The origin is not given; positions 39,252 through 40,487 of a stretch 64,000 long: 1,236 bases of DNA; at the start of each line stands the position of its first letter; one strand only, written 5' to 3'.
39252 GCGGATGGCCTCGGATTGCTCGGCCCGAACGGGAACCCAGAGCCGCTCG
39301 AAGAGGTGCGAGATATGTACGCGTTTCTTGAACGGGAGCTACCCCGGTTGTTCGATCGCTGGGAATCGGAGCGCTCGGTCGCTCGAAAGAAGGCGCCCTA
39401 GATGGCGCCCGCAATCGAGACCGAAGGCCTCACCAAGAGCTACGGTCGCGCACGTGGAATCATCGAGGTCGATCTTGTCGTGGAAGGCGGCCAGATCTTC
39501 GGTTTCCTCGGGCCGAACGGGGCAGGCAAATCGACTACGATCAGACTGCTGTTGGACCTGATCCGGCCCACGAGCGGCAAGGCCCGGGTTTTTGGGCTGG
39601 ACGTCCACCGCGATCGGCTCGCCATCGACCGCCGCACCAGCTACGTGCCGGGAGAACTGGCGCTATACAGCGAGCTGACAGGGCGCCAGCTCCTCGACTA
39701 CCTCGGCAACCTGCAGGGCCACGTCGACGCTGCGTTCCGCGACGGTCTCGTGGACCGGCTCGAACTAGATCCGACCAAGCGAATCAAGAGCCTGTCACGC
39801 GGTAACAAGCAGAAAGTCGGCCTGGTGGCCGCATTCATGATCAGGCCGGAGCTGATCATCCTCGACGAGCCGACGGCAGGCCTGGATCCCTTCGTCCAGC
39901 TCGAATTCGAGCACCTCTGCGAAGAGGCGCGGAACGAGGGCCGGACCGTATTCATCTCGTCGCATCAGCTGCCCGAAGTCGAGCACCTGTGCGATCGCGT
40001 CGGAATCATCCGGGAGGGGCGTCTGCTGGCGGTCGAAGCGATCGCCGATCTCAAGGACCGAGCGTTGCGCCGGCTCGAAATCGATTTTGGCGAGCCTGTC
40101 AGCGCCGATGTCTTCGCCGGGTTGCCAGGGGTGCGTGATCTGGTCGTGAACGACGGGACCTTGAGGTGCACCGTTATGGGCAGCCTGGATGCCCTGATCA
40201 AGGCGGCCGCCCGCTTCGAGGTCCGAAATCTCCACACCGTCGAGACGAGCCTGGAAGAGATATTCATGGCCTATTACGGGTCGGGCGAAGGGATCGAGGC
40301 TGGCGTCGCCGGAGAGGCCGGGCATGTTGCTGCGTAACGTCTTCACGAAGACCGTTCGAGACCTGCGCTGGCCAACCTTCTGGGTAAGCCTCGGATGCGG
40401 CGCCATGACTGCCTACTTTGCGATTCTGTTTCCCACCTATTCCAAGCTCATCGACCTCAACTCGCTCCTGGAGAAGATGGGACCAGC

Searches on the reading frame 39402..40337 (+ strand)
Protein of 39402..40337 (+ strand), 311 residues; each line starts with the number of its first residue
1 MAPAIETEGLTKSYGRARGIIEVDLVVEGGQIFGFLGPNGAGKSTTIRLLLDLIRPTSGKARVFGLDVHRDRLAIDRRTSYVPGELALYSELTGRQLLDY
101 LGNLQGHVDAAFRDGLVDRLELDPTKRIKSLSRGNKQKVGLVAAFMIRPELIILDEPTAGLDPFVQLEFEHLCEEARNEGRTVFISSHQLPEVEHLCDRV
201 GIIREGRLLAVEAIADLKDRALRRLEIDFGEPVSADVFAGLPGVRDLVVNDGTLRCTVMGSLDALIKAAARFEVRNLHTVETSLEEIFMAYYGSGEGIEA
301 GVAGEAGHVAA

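Call 57: search_protein_families(library=pfam, proteins=[window:39402-40337:+], max_evalue=0.00001)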
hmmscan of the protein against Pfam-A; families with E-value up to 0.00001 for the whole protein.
window:39402-40337:+ (311 aa): 2 families
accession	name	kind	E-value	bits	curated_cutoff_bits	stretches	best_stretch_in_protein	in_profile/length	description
PF00005.33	ABC_tran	-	1.1e-22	81.6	25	1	23-159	4-137/137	ABC transporter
PF13304.12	AAA_21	-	2e-11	45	27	1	130-191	237-300/304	AAA domain, putative AbiEii toxin, Type IV TA system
